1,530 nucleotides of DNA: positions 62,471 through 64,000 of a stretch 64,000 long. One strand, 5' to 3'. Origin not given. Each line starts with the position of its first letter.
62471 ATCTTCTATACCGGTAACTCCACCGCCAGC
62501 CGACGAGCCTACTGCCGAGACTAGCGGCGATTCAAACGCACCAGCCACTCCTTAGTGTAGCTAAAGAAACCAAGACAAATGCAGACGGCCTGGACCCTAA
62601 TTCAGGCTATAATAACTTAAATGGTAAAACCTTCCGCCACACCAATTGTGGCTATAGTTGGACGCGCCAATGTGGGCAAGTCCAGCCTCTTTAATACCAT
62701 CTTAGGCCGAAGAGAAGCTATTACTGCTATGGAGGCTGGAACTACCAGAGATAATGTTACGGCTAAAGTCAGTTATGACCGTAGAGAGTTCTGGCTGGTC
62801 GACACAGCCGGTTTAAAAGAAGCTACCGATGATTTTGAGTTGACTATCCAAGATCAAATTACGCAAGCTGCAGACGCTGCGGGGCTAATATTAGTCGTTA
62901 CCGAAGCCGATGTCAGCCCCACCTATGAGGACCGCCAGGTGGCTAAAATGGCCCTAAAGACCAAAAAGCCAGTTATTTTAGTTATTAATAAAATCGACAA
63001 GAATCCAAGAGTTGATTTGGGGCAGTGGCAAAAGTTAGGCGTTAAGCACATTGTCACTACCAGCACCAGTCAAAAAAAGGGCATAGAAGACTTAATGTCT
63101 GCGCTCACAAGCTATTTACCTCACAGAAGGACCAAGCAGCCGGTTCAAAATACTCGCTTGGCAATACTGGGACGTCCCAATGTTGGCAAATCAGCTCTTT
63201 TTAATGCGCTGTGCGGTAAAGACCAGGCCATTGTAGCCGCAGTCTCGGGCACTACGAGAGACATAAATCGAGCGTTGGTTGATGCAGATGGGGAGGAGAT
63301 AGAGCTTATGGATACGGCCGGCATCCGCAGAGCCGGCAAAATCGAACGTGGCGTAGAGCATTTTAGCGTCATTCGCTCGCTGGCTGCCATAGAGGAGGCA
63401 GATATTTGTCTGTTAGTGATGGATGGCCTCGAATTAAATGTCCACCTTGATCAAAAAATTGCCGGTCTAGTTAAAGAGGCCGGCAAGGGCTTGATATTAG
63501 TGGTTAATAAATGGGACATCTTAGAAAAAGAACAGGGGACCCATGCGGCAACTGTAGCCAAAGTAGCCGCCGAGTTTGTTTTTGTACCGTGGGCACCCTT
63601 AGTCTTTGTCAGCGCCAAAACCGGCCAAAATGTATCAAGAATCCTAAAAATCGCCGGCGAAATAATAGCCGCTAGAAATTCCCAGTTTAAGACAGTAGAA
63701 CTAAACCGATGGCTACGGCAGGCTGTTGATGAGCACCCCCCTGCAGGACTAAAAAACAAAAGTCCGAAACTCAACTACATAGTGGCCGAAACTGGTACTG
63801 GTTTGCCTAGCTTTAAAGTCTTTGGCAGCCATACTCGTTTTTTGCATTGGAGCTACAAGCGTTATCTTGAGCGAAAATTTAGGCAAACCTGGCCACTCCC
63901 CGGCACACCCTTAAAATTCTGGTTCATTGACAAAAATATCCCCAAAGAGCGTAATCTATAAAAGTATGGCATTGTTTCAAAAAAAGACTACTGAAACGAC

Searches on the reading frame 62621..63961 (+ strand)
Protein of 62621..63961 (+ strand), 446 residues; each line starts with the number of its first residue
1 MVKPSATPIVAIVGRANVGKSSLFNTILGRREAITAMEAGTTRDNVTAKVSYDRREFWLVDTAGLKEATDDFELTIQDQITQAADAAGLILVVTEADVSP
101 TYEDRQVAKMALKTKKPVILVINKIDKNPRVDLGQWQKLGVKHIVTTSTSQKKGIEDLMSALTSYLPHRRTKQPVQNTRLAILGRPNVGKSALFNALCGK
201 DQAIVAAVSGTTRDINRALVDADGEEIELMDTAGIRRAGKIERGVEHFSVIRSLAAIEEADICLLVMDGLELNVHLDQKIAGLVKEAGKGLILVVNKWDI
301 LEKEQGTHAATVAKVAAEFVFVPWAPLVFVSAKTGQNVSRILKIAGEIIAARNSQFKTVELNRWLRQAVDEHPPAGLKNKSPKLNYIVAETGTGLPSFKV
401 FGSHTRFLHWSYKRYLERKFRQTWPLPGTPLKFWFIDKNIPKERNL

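Call 67: find_encoding_contigs(protein=window:62621-63961:+, flank=10000, max_places=1)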
Protein window:62621-63961:+ (446 aa): 1 contig read that carries it; 1 place shown.
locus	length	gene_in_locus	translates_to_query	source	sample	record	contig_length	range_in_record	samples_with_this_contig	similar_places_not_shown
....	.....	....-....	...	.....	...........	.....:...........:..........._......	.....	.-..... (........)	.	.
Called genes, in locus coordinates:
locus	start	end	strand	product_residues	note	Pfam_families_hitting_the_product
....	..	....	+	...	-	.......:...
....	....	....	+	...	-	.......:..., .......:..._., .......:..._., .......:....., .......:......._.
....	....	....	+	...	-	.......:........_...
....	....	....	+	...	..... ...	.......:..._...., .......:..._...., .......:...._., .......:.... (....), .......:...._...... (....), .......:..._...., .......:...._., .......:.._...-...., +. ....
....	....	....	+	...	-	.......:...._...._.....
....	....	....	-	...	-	-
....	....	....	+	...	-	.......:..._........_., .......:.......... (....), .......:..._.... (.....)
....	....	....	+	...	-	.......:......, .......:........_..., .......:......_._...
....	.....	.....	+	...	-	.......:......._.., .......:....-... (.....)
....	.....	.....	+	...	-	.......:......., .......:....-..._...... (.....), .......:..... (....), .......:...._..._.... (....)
